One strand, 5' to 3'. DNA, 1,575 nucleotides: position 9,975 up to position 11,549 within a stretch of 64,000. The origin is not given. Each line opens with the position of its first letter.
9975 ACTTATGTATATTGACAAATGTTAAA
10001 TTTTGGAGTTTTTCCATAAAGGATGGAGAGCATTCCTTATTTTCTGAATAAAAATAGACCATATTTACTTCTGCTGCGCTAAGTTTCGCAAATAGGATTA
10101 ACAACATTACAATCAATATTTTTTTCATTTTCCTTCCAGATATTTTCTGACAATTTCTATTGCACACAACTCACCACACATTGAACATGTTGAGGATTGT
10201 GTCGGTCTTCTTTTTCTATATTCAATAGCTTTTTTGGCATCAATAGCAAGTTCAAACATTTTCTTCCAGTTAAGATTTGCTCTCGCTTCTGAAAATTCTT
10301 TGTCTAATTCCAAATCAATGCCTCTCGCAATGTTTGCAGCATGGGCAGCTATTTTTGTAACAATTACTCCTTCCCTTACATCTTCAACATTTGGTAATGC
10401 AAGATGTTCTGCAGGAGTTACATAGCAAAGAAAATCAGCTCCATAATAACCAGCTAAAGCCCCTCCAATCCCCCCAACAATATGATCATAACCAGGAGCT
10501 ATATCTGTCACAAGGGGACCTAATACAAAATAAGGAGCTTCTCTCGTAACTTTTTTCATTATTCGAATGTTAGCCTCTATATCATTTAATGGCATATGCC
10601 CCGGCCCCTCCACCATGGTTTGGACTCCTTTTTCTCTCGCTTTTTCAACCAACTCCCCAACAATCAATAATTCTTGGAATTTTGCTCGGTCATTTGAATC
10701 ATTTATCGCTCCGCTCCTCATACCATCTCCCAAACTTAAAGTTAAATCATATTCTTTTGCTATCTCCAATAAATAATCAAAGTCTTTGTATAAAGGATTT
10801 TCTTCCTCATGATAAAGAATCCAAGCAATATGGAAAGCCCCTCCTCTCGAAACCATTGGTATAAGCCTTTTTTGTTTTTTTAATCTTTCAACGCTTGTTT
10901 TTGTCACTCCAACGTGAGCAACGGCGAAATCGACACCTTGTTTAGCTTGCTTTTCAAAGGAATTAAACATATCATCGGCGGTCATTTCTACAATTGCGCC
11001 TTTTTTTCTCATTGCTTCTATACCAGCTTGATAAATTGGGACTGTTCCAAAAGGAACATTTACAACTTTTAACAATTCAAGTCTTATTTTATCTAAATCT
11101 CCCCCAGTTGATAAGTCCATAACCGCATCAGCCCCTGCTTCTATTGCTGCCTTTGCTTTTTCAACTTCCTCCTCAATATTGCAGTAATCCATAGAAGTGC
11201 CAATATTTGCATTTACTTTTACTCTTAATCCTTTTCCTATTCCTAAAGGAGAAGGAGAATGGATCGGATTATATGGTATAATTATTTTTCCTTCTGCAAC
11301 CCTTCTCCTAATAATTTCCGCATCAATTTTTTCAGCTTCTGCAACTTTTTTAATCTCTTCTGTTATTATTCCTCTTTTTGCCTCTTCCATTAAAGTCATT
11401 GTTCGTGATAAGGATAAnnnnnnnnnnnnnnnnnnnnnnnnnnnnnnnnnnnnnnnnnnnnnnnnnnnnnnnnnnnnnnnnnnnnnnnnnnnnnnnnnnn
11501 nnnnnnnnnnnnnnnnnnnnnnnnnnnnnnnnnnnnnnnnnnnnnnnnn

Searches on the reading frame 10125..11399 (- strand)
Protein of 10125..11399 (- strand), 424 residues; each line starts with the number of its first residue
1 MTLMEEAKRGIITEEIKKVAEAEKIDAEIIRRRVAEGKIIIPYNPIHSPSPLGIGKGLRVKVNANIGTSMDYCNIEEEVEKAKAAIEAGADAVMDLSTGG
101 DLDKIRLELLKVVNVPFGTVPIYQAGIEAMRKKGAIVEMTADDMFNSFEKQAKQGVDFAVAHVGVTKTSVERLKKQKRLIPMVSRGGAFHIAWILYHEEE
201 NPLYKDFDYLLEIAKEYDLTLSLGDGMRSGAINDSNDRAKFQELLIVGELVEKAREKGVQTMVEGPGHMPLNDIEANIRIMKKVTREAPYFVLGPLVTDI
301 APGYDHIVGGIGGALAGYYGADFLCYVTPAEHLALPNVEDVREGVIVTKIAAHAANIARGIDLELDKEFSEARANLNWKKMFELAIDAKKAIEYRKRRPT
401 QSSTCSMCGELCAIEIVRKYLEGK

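Call 47: search_protein_families(library=ncbifam, proteins=[window:10125-11399:-], max_evalue=1e-10)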
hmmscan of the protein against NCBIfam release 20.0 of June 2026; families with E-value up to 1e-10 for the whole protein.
window:10125-11399:- (424 aa): 4 families
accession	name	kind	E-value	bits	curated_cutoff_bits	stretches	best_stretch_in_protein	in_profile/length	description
TIGR00190.1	thiC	equivalog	2.2e-189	629.6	460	1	1-419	1-420/423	phosphomethylpyrimidine synthase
NF009895.0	PRK13352.1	equivalog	2.8e-187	622.8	410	1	1-422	2-422/430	phosphomethylpyrimidine synthase ThiC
TIGR04386.1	ThiC_like_1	exception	3.6e-166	553.2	700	1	2-422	1-425/426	B12 lower ligand biosynthesis ThiC-like protein BzaB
NF006763.1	PRK09284.1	equivalog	1.2e-132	443.3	650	1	19-417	158-560/564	phosphomethylpyrimidine synthase ThiC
